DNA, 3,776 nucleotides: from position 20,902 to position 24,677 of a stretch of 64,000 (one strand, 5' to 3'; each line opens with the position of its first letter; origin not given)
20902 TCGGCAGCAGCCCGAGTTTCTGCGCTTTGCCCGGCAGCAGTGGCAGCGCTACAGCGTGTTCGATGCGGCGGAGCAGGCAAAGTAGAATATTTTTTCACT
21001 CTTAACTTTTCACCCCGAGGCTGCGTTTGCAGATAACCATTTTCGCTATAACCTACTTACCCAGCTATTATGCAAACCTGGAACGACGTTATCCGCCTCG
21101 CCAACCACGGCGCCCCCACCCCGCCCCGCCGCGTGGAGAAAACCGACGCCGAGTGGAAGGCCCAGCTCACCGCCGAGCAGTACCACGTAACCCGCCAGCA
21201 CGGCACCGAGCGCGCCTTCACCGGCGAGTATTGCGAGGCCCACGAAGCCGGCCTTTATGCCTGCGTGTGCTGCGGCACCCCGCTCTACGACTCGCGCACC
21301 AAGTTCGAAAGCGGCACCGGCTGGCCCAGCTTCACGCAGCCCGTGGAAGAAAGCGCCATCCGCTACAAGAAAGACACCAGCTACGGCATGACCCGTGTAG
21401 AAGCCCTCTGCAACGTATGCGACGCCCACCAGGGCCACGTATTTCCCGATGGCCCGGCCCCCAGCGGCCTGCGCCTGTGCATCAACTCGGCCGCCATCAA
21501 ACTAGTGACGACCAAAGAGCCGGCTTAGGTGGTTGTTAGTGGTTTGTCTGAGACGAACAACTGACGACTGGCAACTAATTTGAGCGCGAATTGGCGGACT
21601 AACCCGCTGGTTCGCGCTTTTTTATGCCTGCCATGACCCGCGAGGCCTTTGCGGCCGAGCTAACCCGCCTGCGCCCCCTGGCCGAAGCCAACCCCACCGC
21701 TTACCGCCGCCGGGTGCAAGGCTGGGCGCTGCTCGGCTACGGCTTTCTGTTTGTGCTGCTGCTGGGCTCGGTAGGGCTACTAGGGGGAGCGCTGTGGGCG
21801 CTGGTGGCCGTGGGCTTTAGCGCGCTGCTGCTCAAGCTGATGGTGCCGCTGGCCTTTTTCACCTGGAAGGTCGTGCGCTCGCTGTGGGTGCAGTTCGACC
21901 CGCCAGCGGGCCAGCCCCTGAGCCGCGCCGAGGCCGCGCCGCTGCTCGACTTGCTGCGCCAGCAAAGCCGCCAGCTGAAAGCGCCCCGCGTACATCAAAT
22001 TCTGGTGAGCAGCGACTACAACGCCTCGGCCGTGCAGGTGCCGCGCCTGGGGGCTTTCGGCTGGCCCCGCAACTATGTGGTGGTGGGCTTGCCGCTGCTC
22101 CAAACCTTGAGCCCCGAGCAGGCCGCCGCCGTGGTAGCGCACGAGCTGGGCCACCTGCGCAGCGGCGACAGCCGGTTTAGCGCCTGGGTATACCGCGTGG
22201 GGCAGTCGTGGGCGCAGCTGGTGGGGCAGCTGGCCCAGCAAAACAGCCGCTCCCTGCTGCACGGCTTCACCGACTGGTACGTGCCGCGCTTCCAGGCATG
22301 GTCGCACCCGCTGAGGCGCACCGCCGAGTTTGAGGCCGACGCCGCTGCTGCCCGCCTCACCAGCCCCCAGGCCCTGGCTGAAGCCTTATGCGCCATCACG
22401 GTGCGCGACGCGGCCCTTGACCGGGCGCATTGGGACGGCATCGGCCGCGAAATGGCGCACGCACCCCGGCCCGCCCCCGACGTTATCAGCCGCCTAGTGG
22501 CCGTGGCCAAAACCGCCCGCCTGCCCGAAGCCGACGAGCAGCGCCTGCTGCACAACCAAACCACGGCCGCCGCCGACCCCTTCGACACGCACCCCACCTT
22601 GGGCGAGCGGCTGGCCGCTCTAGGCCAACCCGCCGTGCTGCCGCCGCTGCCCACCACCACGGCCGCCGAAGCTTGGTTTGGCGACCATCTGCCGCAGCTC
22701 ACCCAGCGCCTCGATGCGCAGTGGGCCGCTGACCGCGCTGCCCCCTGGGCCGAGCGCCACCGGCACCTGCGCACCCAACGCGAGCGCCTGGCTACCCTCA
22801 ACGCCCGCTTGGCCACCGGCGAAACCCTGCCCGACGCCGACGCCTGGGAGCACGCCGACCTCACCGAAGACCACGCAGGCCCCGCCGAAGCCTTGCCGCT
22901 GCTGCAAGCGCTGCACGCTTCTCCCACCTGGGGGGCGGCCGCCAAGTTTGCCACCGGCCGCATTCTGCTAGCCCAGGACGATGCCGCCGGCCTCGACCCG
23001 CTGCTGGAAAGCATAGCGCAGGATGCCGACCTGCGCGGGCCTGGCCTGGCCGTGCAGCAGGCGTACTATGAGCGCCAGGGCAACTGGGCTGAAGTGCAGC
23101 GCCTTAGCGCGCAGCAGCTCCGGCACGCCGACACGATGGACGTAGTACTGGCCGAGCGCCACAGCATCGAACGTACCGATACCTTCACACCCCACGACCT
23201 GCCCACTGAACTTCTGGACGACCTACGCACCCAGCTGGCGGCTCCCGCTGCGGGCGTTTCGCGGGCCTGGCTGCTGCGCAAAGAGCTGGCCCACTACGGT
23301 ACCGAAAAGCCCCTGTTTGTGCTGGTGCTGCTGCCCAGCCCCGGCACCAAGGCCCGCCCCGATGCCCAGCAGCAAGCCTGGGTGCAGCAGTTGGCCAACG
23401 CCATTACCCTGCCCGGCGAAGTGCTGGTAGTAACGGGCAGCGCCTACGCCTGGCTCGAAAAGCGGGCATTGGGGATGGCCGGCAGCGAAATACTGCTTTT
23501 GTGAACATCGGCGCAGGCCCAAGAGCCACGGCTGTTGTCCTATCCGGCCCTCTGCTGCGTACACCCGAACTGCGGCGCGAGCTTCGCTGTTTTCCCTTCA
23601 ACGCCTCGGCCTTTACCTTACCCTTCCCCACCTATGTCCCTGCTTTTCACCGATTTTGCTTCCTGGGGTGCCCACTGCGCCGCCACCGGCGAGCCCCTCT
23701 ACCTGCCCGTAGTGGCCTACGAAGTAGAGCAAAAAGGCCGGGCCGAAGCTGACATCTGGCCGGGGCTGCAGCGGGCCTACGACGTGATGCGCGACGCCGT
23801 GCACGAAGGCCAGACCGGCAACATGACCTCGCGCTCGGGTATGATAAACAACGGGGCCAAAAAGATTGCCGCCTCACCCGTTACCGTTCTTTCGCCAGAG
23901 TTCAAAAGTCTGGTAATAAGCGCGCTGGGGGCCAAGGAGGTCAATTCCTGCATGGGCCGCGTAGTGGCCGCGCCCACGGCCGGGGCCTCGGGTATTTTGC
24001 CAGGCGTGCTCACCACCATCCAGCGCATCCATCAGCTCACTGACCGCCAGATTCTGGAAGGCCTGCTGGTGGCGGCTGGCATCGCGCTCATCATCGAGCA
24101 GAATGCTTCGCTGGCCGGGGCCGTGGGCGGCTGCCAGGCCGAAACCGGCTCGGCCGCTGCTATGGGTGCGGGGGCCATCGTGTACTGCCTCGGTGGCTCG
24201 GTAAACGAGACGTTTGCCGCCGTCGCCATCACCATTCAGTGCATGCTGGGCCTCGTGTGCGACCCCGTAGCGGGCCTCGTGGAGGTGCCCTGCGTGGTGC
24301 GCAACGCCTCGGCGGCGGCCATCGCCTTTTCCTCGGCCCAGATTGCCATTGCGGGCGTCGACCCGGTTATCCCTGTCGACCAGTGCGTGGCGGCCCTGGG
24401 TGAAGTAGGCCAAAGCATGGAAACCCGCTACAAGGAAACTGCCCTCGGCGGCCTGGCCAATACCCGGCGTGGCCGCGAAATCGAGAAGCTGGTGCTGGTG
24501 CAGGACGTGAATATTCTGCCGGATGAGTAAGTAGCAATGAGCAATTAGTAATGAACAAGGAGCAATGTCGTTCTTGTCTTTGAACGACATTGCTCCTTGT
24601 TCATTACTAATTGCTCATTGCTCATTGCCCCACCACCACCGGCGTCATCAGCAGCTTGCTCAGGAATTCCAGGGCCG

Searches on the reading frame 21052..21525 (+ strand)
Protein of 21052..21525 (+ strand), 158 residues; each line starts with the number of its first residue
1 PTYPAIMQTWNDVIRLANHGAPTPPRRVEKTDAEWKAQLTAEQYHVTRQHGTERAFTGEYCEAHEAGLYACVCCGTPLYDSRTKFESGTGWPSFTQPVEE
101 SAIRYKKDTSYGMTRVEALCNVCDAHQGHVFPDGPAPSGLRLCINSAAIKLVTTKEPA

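Call 21: search_protein_families(library=pfam, proteins=[window:21052-21525:+], max_evalue=0.00001)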
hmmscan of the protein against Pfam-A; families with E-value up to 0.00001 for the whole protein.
window:21052-21525:+ (158 aa): 1 family
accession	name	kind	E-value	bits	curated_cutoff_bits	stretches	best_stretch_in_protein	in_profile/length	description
PF01641.26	SelR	-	1.9e-49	166.9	24.9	1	39-151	1-114/116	SelR domain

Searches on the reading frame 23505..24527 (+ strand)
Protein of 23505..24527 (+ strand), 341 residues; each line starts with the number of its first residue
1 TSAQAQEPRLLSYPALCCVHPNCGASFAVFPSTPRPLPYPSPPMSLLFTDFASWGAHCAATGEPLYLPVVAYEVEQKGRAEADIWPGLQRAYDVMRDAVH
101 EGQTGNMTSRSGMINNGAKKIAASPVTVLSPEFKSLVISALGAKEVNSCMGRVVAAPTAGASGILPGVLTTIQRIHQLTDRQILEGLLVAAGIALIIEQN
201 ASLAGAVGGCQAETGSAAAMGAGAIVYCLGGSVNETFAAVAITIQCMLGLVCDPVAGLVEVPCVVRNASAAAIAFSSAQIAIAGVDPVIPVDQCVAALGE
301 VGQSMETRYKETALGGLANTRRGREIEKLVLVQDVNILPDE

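Call 21: search_protein_families(library=pfam, proteins=[window:23505-24527:+], max_evalue=0.00001)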
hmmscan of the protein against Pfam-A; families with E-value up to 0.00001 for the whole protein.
window:23505-24527:+ (341 aa): 1 family
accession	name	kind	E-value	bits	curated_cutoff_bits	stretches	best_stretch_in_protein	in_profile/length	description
PF03313.21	SDH_alpha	-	2.3e-68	231.1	26.4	1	71-318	12-260/260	Serine dehydratase alpha chain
